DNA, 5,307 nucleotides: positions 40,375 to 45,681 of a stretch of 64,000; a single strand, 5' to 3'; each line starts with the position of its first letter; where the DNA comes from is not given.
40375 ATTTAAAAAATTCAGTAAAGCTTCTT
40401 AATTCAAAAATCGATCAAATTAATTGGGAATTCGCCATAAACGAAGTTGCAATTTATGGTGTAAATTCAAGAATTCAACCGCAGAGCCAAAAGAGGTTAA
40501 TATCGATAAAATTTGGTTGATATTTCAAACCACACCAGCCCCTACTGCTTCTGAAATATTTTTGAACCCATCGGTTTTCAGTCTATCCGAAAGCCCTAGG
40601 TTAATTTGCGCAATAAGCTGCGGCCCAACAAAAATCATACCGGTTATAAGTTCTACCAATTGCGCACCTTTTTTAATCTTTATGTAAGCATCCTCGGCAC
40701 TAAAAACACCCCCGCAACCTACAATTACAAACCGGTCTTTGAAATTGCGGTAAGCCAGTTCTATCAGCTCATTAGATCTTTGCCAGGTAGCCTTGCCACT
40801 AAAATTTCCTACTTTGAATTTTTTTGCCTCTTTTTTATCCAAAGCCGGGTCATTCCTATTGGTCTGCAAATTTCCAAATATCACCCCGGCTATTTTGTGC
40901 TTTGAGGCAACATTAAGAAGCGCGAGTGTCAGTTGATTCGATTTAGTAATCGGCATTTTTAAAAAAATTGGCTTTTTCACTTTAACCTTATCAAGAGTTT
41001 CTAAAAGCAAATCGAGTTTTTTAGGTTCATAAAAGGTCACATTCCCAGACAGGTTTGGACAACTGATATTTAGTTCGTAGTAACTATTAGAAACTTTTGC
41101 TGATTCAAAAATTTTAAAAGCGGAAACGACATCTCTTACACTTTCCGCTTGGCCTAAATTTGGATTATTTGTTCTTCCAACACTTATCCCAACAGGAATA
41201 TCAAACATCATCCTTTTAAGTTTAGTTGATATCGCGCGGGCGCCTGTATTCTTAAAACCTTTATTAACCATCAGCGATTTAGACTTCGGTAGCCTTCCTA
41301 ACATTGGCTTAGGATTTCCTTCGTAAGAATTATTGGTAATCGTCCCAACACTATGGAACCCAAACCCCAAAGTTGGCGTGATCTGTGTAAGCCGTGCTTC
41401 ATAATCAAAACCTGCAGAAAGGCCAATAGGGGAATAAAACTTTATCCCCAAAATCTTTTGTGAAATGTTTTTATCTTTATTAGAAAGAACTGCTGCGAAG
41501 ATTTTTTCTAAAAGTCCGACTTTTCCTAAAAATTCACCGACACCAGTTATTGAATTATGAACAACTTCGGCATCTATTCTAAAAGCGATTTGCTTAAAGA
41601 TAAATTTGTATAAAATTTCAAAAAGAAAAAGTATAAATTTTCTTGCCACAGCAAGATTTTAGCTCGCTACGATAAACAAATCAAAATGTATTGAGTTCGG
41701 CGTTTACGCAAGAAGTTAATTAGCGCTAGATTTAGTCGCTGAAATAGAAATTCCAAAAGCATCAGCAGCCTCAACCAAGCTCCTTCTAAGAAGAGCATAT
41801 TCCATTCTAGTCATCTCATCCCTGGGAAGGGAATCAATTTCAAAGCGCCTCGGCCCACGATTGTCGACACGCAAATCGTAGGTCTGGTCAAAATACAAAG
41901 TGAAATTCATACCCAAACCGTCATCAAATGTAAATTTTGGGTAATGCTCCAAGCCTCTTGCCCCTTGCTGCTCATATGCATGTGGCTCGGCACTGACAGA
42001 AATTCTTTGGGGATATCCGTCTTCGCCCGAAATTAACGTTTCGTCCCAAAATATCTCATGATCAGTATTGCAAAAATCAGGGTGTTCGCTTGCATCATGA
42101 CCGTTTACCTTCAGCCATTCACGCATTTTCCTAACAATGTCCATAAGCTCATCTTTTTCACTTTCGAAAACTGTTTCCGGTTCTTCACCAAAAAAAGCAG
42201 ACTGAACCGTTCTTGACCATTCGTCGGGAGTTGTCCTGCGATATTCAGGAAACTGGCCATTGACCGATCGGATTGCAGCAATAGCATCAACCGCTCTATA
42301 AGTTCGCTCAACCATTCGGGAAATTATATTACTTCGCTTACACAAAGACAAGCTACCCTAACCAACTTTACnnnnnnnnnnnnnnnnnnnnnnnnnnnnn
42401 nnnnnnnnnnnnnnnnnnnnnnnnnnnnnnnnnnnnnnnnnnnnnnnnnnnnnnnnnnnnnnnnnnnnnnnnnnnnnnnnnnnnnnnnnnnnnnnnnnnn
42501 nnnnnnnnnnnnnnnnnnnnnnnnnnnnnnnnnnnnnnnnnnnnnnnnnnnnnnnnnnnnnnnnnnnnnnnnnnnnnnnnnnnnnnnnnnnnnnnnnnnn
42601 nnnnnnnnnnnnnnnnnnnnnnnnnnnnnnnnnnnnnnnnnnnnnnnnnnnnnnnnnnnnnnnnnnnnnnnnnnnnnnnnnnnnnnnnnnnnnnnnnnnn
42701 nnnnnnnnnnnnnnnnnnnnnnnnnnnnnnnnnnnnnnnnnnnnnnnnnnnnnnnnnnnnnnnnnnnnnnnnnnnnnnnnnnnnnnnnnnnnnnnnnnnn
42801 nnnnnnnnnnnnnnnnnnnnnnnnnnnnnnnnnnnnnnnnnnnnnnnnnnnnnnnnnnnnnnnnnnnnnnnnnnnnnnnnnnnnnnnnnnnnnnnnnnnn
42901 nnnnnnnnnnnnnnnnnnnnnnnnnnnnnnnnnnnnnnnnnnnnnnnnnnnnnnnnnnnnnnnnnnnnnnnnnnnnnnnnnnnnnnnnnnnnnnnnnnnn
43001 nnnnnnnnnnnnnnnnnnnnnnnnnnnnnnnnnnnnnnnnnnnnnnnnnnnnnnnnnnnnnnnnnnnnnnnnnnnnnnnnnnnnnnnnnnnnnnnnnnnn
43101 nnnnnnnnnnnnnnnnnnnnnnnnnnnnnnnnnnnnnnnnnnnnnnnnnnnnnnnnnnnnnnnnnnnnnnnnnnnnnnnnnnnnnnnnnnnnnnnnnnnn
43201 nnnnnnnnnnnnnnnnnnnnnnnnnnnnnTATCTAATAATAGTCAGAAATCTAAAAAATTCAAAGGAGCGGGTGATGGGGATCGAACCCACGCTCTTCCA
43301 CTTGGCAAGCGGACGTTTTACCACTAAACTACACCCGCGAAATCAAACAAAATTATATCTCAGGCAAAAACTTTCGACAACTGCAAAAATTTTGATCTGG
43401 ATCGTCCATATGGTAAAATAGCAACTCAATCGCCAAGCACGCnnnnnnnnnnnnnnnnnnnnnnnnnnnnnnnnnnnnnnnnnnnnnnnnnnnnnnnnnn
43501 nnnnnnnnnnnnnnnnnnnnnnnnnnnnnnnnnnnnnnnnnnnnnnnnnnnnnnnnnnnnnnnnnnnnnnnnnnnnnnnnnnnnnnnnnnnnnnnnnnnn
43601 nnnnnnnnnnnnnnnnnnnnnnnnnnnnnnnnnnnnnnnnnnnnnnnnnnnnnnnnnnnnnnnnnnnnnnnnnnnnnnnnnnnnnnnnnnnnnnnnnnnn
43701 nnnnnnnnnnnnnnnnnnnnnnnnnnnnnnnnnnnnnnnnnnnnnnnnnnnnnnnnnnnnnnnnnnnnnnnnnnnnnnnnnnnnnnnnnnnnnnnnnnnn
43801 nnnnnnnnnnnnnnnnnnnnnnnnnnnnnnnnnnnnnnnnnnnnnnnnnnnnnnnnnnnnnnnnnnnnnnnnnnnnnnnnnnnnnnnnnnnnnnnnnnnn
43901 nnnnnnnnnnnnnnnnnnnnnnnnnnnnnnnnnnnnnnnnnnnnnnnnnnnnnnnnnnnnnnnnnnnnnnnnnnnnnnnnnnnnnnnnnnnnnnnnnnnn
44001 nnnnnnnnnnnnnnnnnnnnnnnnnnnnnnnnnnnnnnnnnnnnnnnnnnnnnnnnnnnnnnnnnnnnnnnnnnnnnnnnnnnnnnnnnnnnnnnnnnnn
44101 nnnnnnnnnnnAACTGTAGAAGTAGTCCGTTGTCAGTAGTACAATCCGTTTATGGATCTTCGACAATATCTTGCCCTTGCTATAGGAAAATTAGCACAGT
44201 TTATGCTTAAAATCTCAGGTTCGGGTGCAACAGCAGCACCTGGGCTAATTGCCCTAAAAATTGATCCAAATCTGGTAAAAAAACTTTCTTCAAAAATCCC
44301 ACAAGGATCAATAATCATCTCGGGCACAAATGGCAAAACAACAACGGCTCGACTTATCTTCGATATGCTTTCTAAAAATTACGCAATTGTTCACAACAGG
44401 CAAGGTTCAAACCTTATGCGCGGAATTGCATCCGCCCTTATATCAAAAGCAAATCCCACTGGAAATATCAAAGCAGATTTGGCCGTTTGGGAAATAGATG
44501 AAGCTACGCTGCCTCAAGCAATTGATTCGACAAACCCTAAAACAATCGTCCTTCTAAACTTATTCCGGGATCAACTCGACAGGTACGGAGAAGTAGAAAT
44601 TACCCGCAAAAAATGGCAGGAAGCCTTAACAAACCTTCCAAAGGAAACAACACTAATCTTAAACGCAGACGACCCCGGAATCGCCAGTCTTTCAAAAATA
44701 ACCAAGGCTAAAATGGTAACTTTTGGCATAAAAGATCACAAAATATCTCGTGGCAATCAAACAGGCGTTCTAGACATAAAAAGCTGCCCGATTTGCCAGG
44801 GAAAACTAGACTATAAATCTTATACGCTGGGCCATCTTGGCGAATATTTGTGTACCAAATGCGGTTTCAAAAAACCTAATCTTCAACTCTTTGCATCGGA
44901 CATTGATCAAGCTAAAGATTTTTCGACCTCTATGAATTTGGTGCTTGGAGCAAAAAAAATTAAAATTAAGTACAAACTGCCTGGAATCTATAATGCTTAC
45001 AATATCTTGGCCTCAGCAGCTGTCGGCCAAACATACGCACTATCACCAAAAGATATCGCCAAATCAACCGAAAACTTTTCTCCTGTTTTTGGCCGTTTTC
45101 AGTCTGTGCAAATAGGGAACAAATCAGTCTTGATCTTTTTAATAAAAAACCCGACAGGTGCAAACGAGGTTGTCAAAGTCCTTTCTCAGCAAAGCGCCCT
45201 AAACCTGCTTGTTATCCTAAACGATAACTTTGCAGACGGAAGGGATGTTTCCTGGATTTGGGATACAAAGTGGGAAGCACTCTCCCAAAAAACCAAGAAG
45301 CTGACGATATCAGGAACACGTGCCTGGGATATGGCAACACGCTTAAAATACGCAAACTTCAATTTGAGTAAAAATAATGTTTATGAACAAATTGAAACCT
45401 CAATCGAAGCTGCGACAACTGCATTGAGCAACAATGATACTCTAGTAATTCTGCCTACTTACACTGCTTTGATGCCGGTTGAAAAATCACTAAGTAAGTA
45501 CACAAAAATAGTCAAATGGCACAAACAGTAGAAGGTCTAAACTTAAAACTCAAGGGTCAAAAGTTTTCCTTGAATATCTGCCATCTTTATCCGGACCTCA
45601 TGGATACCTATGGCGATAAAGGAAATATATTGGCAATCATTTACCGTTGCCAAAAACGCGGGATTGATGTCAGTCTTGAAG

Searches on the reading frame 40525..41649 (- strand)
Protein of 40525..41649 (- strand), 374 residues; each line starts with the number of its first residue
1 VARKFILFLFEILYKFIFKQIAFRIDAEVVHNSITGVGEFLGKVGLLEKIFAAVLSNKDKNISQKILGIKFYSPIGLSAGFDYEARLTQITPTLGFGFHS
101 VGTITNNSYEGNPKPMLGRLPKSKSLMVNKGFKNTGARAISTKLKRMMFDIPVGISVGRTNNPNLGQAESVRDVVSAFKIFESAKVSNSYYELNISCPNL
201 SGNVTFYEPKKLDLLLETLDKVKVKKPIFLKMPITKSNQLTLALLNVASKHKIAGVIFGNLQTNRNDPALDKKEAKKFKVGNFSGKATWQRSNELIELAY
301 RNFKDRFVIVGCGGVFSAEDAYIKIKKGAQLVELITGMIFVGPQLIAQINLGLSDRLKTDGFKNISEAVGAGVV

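Call 62: search_protein_families(library=pfam, proteins=[window:40525-41649:-], max_evalue=0.001)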
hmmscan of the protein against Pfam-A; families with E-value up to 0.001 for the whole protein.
window:40525-41649:- (374 aa): 1 family
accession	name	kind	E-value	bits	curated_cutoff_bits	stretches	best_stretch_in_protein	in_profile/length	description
PF01180.27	DHO_dh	-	8.8e-46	156.8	27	1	63-357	3-291/291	Dihydroorotate dehydrogenase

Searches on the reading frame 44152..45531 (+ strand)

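Call 62: search_protein_families(library=pfam, proteins=[window:44152-45531:+], max_evalue=0.001)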
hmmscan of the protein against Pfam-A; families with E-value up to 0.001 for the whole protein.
window:44152-45531:+ (459 aa): 2 families
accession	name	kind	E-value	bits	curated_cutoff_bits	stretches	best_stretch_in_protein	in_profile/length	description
PF08353.15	MurT_C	-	2.3e-32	111.7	25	1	330-440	1-110/110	MurT ligase C-terminal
PF08245.18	Mur_ligase_M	-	7e-21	75.5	24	2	56-200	1-156/200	Mur ligase middle domain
